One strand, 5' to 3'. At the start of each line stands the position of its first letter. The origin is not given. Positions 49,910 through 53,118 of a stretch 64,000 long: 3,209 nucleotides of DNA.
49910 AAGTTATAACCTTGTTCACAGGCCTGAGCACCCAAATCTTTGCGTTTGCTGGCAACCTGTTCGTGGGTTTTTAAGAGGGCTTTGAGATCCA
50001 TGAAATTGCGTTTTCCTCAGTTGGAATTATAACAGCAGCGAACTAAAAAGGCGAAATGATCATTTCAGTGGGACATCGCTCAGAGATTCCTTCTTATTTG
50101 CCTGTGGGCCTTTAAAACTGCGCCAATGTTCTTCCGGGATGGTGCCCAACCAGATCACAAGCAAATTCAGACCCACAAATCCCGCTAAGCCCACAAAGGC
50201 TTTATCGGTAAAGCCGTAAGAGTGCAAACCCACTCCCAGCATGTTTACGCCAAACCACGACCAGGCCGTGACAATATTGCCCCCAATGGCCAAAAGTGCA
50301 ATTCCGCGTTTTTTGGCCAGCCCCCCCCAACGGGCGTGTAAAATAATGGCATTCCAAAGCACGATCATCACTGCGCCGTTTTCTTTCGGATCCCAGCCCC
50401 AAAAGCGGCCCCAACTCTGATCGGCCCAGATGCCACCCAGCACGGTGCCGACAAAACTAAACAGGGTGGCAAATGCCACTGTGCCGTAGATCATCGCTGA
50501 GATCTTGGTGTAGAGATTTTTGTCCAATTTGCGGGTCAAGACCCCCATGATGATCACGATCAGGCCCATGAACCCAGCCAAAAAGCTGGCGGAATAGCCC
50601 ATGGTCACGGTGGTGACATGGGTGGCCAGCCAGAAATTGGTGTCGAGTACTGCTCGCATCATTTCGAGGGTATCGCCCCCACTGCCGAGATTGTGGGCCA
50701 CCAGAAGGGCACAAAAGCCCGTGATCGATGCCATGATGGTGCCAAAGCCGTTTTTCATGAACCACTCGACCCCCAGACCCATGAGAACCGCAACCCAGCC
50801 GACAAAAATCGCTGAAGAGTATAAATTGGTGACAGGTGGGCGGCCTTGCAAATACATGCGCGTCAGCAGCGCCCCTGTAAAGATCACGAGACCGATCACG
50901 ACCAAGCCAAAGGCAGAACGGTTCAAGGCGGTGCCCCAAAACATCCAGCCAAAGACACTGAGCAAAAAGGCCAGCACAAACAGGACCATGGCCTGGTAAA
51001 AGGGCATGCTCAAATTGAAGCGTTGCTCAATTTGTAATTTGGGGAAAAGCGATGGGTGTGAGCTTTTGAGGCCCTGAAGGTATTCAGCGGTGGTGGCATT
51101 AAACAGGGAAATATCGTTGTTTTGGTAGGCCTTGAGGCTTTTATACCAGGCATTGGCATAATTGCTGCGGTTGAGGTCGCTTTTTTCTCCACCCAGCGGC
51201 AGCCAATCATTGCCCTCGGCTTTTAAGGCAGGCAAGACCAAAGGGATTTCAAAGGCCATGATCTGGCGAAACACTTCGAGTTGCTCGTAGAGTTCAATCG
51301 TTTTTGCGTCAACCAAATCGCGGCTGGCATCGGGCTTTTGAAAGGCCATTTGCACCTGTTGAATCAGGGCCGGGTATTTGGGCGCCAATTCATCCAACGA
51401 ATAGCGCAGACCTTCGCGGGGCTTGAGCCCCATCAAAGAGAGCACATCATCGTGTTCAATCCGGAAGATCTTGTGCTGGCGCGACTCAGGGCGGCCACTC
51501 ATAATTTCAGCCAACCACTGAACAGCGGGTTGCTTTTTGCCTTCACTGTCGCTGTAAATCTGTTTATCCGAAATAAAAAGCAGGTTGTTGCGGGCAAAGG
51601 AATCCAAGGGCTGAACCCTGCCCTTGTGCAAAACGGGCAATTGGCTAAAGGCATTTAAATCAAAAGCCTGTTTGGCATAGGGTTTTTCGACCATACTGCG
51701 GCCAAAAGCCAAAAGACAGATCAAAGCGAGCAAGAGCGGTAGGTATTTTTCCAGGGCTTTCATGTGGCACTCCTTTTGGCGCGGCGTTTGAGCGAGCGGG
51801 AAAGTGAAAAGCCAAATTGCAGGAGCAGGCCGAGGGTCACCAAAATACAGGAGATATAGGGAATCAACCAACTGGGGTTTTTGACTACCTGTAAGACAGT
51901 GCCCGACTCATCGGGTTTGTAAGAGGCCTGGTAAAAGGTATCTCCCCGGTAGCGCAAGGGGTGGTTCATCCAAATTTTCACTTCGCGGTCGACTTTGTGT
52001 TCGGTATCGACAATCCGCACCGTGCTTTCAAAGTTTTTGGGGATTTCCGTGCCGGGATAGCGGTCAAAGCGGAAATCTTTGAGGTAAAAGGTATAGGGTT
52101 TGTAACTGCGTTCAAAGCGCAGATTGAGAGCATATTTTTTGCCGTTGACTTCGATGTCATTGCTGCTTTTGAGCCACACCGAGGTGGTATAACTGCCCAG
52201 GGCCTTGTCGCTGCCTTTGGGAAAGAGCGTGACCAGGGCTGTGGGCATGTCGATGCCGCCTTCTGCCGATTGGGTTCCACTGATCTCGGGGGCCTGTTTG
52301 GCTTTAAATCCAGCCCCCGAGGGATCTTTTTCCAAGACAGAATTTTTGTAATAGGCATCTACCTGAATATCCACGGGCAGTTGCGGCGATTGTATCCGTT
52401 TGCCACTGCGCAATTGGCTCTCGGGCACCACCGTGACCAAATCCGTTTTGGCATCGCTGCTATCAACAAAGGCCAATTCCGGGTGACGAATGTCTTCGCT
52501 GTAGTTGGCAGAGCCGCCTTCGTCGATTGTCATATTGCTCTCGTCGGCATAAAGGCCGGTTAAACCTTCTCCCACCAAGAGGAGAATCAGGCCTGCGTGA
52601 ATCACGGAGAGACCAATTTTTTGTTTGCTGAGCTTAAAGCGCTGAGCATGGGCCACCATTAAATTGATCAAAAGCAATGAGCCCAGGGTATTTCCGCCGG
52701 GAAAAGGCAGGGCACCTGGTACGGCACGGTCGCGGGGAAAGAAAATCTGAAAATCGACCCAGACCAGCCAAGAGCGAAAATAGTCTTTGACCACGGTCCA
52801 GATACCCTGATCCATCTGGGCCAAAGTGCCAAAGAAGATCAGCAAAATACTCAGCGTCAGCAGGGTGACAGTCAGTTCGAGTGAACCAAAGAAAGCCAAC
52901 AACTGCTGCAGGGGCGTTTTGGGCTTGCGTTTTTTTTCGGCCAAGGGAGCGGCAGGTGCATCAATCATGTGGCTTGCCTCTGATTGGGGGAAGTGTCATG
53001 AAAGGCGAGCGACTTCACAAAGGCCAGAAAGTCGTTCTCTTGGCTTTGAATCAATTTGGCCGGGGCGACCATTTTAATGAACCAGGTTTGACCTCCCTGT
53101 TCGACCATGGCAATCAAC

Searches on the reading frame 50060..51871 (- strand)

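Call 43: search_protein_families(library=pfam, proteins=[window:50060-51871:-], max_evalue=0.001)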
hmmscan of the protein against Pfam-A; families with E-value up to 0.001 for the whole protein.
window:50060-51871:- (603 aa): 1 family
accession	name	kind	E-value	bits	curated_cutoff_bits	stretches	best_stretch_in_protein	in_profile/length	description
PF01578.25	Cytochrom_C_asm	-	1.2e-19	71.2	29.9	1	348-550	2-212/212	Cytochrome C assembly protein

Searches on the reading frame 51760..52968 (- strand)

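Call 43: search_protein_families(library=pfam, proteins=[window:51760-52968:-], max_evalue=0.001)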
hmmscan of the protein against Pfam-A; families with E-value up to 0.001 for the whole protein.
window:51760-52968:- (402 aa): 1 family
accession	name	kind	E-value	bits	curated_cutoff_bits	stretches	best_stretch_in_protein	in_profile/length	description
PF05140.19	ResB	-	2.6e-22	79.7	24.6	1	257-354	173-269/486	ResB-like family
